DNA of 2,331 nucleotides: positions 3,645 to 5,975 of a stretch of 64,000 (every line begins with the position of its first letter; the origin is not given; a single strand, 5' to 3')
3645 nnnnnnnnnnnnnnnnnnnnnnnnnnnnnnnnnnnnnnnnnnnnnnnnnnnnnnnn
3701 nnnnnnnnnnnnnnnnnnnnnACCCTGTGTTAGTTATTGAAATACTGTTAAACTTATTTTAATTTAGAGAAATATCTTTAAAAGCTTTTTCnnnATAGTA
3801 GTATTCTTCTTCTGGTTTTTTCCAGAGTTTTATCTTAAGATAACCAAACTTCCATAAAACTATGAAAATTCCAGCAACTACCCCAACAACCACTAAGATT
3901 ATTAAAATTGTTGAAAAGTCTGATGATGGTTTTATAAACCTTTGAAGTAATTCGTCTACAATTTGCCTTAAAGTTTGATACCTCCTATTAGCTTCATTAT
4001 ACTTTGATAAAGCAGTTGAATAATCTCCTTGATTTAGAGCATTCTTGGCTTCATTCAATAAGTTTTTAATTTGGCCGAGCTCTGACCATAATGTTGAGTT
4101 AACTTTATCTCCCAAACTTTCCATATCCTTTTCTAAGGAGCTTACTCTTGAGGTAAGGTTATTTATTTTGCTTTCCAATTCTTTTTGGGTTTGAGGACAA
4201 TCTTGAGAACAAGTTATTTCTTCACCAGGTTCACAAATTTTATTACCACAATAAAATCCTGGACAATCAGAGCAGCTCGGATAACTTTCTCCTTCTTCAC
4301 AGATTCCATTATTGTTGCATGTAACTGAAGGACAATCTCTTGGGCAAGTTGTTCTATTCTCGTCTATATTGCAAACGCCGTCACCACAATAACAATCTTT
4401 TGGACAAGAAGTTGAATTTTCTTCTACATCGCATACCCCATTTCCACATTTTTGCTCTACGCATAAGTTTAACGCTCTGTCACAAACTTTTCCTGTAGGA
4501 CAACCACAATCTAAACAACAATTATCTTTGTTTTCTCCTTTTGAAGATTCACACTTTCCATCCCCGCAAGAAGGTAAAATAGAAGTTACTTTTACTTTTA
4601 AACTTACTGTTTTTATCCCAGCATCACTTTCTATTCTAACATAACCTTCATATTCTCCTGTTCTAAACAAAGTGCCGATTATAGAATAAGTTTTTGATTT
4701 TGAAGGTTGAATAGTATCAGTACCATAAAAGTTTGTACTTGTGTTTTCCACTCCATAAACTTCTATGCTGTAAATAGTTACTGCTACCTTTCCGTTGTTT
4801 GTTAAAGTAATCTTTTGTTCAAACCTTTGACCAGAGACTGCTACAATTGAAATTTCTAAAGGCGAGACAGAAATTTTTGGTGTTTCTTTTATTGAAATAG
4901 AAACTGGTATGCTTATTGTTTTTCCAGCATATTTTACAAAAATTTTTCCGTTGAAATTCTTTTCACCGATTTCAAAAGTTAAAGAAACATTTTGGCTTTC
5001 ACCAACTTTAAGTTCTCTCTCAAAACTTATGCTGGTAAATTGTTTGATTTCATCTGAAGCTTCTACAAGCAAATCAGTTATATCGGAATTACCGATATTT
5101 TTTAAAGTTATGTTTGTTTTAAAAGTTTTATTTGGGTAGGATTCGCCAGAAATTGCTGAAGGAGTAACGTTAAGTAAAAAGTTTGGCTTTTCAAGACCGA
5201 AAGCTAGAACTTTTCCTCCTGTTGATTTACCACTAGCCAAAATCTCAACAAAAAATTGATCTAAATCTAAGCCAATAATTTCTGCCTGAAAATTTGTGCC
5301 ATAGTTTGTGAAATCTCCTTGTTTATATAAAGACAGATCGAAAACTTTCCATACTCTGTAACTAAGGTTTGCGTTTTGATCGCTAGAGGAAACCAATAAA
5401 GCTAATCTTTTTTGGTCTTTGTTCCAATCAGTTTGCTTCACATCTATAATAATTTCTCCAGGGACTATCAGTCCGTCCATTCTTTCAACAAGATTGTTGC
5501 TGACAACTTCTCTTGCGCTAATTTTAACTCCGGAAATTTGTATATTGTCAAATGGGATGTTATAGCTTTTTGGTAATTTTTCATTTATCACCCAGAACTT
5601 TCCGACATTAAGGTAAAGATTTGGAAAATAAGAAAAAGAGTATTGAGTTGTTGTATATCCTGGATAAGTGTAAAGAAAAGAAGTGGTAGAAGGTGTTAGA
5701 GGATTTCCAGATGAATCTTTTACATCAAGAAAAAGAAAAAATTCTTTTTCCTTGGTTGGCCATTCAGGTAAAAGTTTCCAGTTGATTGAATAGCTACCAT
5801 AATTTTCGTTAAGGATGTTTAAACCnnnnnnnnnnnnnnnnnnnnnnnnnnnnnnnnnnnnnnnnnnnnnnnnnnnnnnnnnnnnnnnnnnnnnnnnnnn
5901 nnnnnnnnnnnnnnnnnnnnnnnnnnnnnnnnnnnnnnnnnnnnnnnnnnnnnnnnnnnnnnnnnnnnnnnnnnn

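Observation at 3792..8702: Giant cysteine-rich surface protein with internal tandem repeats, coiled-coil stalk and C-terminal membrane anchor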

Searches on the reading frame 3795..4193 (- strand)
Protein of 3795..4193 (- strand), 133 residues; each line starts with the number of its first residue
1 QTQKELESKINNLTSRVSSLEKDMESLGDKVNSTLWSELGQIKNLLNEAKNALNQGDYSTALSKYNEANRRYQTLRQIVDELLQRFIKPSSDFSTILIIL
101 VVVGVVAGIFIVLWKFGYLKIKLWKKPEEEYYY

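Call 89: search_protein_families(library=pfam, proteins=[window:3795-4193:-], max_evalue=10)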
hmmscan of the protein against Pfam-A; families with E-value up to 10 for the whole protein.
seq(133 aa): 54 families (the best 25 are shown)
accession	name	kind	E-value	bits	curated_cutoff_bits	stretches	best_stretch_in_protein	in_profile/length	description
PF16326.10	ABC_tran_CTD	-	0.0011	19.6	32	2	39-86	17-64/69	ABC transporter C-terminal domain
PF13779.11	DUF4175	-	0.0016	17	27.3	1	2-69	667-730/825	Domain of unknown function (DUF4175)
PF01102.23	Glycophorin_A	-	0.0021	18.7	30.1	1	90-128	52-90/114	Glycophorin A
PF17561.7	TssO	-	0.0073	16.9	29.2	1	4-83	51-128/148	Type VI secretion system, TssO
PF05377.16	FlaC_arch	-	0.014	16.2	27.8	1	4-32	3-31/55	Flagella accessory protein C (FlaC)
PF04212.24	MIT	-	0.014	15.9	30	1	44-68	6-30/66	MIT (microtubule interacting and transport) domain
PF06011.17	TRP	-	0.016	14.5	28.5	1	52-117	110-172/426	Transient receptor potential (TRP) ion channel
PF25450.1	Rab11-FIP3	-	0.017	15.9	31.9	1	3-73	49-116/125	Rab11-FIP3-like domain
PF09769.14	ApoO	-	0.02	15.2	31.4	1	43-111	17-83/131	Apolipoprotein O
PF19286.4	ZSWIM1-3_C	-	0.021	15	27.6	1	66-80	25-39/45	Zinc finger SWIM domain-containing protein 1/3, C-terminal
PF04728.18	LPP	-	0.022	15.5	29.1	1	9-33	1-25/53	Lipoprotein leucine-zipper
PF20396.3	DUF6689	-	0.027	14.1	27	1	19-73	182-236/275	Family of unknown function (DUF6689)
PF20663.3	COG4_N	-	0.028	14.9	27.3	1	9-69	31-89/107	Conserved oligomeric Golgi complex subunit 4, N-terminal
PF05546.16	She9_MDM33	-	0.028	14.7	22.2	1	12-85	4-80/198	She9 / Mdm33 family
PF06305.16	LapA_dom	-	0.028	14.7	28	1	94-125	20-51/64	Lipopolysaccharide assembly protein A domain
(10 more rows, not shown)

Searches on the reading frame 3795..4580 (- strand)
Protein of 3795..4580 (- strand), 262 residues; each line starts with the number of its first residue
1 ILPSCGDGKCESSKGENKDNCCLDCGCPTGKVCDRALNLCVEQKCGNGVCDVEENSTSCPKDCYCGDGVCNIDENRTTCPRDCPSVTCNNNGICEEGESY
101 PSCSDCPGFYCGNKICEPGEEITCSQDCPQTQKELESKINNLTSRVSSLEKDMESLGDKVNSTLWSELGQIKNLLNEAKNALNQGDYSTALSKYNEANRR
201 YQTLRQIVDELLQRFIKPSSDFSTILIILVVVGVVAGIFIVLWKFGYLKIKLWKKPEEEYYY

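Call 91: find_homologous_proteins(query=A5, max_evalue=0.01)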
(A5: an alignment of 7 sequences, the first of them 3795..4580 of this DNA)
Query A5 (7 sequences) (262 aa, profile of the alignment): 69 proteins with E <= 0.01 among 4952 candidates.
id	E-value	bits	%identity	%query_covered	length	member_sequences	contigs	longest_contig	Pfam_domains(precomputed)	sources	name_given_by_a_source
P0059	6.5e-22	96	32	60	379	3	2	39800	-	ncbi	-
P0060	1.1e-18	86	39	47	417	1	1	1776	-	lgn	-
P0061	5.3e-18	83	38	44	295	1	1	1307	-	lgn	-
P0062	3.0e-17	81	43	47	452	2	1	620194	-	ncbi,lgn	ncbi:MAG: hypothetical protein QXK80_01545 [Candidatus Pacearchaeota archaeon]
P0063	1.2e-16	79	41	39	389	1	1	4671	-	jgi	jgi:hypothetical protein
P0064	3.1e-15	74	43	47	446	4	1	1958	-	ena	-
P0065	9.3e-15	73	36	44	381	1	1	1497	-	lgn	-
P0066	1.1e-14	72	41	47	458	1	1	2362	-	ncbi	ncbi:MAG: hypothetical protein ACHQT7_02530, partial [Candidatus Levyibacteriota bacterium]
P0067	2.7e-14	71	45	43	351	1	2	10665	-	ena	-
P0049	3.6e-14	71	35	29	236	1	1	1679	-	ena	-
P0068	4.2e-13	67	44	39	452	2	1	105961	-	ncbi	-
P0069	4.8e-13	67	39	48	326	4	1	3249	-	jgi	jgi:hypothetical protein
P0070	6.7e-13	67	41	43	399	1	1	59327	-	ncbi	-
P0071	7.1e-12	63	39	47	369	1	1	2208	-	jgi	jgi:hypothetical protein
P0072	1.7e-11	62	36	53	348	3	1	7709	-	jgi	jgi:hypothetical protein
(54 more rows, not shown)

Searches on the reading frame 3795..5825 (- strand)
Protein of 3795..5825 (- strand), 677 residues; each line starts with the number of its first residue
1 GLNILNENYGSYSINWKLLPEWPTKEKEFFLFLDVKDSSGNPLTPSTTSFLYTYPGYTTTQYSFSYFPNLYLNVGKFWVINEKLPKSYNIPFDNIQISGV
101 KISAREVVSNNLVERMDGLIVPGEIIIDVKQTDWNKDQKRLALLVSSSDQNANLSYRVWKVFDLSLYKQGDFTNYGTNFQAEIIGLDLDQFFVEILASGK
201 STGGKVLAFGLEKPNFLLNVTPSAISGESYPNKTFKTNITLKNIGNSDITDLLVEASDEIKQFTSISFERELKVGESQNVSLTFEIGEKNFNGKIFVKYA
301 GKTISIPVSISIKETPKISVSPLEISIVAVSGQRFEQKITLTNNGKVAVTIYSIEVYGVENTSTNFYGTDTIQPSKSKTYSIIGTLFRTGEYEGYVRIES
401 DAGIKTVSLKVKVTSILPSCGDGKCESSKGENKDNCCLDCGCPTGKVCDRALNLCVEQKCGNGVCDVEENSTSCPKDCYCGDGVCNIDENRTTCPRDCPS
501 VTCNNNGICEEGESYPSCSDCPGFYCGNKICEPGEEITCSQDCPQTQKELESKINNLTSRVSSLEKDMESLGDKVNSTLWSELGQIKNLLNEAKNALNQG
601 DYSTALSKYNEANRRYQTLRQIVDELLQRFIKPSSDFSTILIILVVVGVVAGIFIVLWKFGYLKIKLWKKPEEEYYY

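Call 66: predict_structure(alignment_id=A4)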
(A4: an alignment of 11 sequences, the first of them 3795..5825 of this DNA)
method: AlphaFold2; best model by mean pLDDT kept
length: 677 residues; sequences in the alignment: 11
mean_pLDDT: 63.8   pTM: 0.29
mean pLDDT of the five models: 63.8, 63.5, 62.4, 62.0, 58.8
residues with pLDDT >= 90: 111; 70-90: 216; 50-70: 109; < 50: 241
segments of 3 or more residues with pLDDT < 50: 1-8, 17-32, 43-108, 110-124, 162-164, 200-202, 209-214, 417-423, 427-430, 458-503, 505-546, 632-639, 663-677
pLDDT, mean of each block of 10 residues (from residue 1): 41 50 40 54 44 35 33 26 23 22 29 25 54 78 80 75 66 88 80 63 50 60 84 88 78 91 92 85 85 88 87 75 86 84 85 89 84 90 84 90 86 63 47 57 59 52 40 35 33 31 44 35 39 44 52 92 91 83 93 84 78 90 82 45 71 68 43 35
secondary structure, 60 per line:
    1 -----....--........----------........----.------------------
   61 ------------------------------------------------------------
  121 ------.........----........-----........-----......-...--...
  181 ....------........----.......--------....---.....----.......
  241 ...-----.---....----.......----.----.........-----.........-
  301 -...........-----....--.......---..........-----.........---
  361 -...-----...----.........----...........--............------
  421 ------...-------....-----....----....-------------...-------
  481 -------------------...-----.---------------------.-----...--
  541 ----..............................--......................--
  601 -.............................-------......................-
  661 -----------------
elements in order (helices of 4 or more, strands of 3 or more residues): E6-9 E12-19 E30-37 E127-135 E140-147 E153-160 E166-171 E173-175 E178-184 E191-198 E203-209 E218-221 E225-229 E234-243 E253-256 E264-267 E277-285 E291-299 E302-312 E318-321 E324-330 E334-343 E349-357 E362-364 E370-372 E377-385 E390-400 E403-414 H437-440 E446-449 E454-457 E500-502 E536-538 H545-574 H577-598 H602-630 H638-659

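Call 88: fold_search(model_id=the predicted structure, library=pdb)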
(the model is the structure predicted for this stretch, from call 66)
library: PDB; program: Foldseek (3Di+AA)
matches with E <= 10: 1862; with E <= 0.001: 742
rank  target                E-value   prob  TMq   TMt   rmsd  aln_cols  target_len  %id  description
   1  9ijj_C                3.9e-16  1.00  0.24  0.17  14.0       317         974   12  In situ structure of the central apparatus in mouse sperm axoneme. (released 2025-06-04)
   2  7sqc_O0               8.8e-16  1.00  0.23  0.15  13.7       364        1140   11  Ciliary C1 central pair apparatus isolated from Chlamydomonas reinhardtii (released 2022-04-13)
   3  7som_D                9.7e-16  1.00  0.23  0.12   9.6       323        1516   16  Ciliary C2 central pair apparatus isolated from Chlamydomonas reinhardtii (released 2022-04-13)
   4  7sqc_T3               2.0e-15  1.00  0.24  0.43   9.9       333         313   14  Ciliary C1 central pair apparatus isolated from Chlamydomonas reinhardtii (released 2022-04-13)
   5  9ijj_E                4.9e-15  1.00  0.24  0.32  18.0       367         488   11  In situ structure of the central apparatus in mouse sperm axoneme. (released 2025-06-04)
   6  7sqc_F0               4.9e-15  1.00  0.16  0.32  13.9       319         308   12  Ciliary C1 central pair apparatus isolated from Chlamydomonas reinhardtii (released 2022-04-13)
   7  7sqc_T1               7.1e-15  1.00  0.24  0.28   9.5       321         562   15  Ciliary C1 central pair apparatus isolated from Chlamydomonas reinhardtii (released 2022-04-13)
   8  7sqc_F1               3.3e-14  1.00  0.16  0.21  13.9       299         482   12  Ciliary C1 central pair apparatus isolated from Chlamydomonas reinhardtii (released 2022-04-13)
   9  9ijj_h                3.9e-14  1.00  0.21  0.12  10.0       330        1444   14  In situ structure of the central apparatus in mouse sperm axoneme. (released 2025-06-04)
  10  9ijj_O                1.6e-13  1.00  0.20  0.12  13.2       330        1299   11  In situ structure of the central apparatus in mouse sperm axoneme. (released 2025-06-04)
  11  7sqc_T0               1.9e-13  1.00  0.23  0.27  19.3       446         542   10  Ciliary C1 central pair apparatus isolated from Chlamydomonas reinhardtii (released 2022-04-13)
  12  9ijj_4G               2.8e-13  1.00  0.18  0.04  16.3       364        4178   13  In situ structure of the central apparatus in mouse sperm axoneme. (released 2025-06-04)
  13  9ijj_4H               1.1e-12  1.00  0.18  0.05  16.3       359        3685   13  In situ structure of the central apparatus in mouse sperm axoneme. (released 2025-06-04)
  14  9ijj_4I               2.5e-12  1.00  0.18  0.05  16.1       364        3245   13  In situ structure of the central apparatus in mouse sperm axoneme. (released 2025-06-04)
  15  7sqc_T2               4.6e-12  1.00  0.23  0.28  18.9       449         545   10  Ciliary C1 central pair apparatus isolated from Chlamydomonas reinhardtii (released 2022-04-13)
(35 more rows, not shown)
